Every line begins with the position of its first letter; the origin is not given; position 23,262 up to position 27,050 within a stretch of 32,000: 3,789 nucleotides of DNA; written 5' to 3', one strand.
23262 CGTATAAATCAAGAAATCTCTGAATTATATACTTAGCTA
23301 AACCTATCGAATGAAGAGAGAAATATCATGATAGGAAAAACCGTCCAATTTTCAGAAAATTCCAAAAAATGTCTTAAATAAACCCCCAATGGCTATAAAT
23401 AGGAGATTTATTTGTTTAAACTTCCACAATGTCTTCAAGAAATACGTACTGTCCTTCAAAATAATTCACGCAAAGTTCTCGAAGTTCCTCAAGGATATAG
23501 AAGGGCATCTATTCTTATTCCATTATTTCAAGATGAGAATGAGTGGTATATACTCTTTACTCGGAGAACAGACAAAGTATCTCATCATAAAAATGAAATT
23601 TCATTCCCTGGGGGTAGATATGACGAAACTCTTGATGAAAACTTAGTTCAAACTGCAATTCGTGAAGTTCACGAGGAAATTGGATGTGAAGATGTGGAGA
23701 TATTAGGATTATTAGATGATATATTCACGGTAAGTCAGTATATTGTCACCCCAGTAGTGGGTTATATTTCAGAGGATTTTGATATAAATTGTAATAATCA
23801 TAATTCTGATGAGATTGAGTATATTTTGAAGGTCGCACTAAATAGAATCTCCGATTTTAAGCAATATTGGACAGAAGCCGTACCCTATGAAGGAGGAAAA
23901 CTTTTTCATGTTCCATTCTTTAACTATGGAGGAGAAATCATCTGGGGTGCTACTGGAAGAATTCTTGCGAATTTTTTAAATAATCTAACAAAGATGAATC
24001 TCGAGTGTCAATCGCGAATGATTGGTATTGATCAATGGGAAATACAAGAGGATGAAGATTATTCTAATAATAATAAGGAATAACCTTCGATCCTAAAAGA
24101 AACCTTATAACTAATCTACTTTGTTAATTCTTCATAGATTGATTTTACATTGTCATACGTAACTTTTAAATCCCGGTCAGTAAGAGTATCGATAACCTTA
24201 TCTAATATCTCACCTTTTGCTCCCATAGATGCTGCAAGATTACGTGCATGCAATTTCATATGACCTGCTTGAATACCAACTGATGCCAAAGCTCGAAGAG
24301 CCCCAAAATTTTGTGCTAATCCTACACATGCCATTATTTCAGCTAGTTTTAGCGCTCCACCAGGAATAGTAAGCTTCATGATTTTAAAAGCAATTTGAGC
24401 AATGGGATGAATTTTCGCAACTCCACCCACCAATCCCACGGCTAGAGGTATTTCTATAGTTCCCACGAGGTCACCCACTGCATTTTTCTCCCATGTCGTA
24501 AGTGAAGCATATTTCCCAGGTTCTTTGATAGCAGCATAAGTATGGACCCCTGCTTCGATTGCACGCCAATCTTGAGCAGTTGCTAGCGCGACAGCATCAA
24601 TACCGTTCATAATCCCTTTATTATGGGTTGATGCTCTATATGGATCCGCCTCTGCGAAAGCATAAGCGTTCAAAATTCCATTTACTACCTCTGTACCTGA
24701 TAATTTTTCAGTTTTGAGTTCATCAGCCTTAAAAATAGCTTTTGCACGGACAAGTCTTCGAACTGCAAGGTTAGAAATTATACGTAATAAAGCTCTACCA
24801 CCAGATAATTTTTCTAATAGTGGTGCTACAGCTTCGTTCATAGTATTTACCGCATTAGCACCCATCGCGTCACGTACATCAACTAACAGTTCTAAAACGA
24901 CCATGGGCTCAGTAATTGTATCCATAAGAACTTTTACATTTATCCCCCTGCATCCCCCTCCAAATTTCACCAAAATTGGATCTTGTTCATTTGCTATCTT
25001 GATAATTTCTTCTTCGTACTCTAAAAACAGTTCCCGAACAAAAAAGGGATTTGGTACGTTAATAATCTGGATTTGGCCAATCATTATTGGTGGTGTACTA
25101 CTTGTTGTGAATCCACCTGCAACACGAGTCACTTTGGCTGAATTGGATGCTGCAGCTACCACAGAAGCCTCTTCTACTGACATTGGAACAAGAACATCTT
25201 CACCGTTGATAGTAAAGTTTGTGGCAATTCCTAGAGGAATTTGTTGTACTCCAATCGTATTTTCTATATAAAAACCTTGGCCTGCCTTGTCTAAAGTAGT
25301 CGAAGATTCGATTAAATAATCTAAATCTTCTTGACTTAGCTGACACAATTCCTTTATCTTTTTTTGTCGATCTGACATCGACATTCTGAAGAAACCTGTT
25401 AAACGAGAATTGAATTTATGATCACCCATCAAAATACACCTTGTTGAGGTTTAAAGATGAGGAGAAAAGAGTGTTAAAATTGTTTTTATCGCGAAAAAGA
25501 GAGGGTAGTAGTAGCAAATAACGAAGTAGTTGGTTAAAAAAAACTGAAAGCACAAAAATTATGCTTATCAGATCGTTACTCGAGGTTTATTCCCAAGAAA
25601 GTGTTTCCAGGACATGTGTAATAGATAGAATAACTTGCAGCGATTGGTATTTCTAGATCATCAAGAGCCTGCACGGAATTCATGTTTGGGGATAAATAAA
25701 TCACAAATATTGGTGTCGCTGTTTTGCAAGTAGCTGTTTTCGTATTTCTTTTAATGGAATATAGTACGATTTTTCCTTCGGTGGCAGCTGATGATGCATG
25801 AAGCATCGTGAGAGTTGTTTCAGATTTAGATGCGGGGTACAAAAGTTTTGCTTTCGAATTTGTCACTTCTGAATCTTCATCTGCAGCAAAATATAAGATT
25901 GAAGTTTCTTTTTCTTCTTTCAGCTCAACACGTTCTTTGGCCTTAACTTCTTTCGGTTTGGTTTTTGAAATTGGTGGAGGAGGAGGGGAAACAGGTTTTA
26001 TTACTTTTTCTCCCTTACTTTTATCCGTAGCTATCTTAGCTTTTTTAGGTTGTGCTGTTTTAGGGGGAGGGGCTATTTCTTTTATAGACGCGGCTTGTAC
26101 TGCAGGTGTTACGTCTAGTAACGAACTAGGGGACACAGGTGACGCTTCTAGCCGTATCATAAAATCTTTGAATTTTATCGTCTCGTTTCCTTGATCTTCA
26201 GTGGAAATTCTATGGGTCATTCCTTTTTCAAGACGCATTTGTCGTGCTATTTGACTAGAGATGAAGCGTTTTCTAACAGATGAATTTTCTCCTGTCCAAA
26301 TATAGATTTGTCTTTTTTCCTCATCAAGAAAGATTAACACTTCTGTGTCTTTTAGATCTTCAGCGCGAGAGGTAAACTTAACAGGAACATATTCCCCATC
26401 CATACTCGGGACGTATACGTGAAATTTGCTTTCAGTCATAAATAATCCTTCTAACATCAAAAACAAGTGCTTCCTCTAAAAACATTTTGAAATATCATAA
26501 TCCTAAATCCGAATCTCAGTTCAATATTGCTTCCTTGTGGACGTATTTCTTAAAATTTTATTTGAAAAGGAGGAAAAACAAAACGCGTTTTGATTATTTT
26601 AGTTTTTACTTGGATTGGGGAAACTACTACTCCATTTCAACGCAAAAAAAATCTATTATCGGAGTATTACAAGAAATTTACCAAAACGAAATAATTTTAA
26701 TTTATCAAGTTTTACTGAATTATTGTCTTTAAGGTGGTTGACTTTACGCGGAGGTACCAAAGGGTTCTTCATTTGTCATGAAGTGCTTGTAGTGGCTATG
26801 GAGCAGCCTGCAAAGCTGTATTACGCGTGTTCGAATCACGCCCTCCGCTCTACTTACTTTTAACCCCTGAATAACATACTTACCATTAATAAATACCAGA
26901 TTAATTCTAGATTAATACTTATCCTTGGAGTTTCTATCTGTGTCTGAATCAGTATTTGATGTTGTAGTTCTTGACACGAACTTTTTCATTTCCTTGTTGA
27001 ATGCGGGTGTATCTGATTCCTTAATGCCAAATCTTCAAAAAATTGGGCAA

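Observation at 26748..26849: tRNA-Cys with a non-canonical 30-nt intron at position 15/16 in the D-loop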

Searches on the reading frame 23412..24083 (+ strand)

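Call 42: search_protein_families(library=pfam, proteins=[window:23412-24083:+])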
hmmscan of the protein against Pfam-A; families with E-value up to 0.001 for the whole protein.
window:23412-24083:+ (223 aa): 1 family
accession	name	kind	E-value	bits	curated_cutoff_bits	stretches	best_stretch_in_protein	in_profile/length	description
PF00293.34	NUDIX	-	2.7e-11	44.1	21.1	1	30-108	2-76/134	NUDIX domain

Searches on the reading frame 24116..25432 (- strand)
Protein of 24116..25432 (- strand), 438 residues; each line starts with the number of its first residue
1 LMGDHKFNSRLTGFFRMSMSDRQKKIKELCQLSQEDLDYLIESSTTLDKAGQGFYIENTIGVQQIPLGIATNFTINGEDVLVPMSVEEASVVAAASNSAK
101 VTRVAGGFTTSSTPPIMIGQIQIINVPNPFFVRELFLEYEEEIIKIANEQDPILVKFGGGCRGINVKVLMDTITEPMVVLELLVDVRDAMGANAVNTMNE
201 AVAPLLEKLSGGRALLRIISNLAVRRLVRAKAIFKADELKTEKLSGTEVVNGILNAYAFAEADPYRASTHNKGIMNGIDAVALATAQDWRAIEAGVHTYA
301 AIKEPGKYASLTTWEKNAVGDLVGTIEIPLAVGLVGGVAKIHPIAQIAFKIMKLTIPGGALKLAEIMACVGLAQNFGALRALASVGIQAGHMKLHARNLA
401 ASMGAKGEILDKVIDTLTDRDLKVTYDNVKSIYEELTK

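Call 11: search_protein_families(library=pfam, proteins=[window:24116-25432:-])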
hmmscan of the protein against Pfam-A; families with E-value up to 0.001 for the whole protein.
window:24116-25432:- (438 aa): 1 family
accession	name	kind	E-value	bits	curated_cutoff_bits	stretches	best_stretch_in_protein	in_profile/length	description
PF00368.23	HMG-CoA_red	-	1.8e-106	356.7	27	1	19-396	2-368/368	Hydroxymethylglutaryl-coenzyme A reductase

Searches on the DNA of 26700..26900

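Call 4: search_rna_families(source=window, start=26700, end=26900, threshold=evalue, max_evalue=10, show_alignments=3)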
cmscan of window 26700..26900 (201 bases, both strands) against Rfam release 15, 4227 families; matches with E-value up to 10: 2.
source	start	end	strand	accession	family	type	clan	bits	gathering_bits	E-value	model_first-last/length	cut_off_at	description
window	26783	26849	+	RF00005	tRNA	Gene; tRNA;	CL00001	22.5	29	0.012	1-71/71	no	tRNA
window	26811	26847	-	RF04351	Plastid-psbl-rps4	Cis-reg;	-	16.3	68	0.47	1-53/53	no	Plastid-psbl-rps4 3UTR RNA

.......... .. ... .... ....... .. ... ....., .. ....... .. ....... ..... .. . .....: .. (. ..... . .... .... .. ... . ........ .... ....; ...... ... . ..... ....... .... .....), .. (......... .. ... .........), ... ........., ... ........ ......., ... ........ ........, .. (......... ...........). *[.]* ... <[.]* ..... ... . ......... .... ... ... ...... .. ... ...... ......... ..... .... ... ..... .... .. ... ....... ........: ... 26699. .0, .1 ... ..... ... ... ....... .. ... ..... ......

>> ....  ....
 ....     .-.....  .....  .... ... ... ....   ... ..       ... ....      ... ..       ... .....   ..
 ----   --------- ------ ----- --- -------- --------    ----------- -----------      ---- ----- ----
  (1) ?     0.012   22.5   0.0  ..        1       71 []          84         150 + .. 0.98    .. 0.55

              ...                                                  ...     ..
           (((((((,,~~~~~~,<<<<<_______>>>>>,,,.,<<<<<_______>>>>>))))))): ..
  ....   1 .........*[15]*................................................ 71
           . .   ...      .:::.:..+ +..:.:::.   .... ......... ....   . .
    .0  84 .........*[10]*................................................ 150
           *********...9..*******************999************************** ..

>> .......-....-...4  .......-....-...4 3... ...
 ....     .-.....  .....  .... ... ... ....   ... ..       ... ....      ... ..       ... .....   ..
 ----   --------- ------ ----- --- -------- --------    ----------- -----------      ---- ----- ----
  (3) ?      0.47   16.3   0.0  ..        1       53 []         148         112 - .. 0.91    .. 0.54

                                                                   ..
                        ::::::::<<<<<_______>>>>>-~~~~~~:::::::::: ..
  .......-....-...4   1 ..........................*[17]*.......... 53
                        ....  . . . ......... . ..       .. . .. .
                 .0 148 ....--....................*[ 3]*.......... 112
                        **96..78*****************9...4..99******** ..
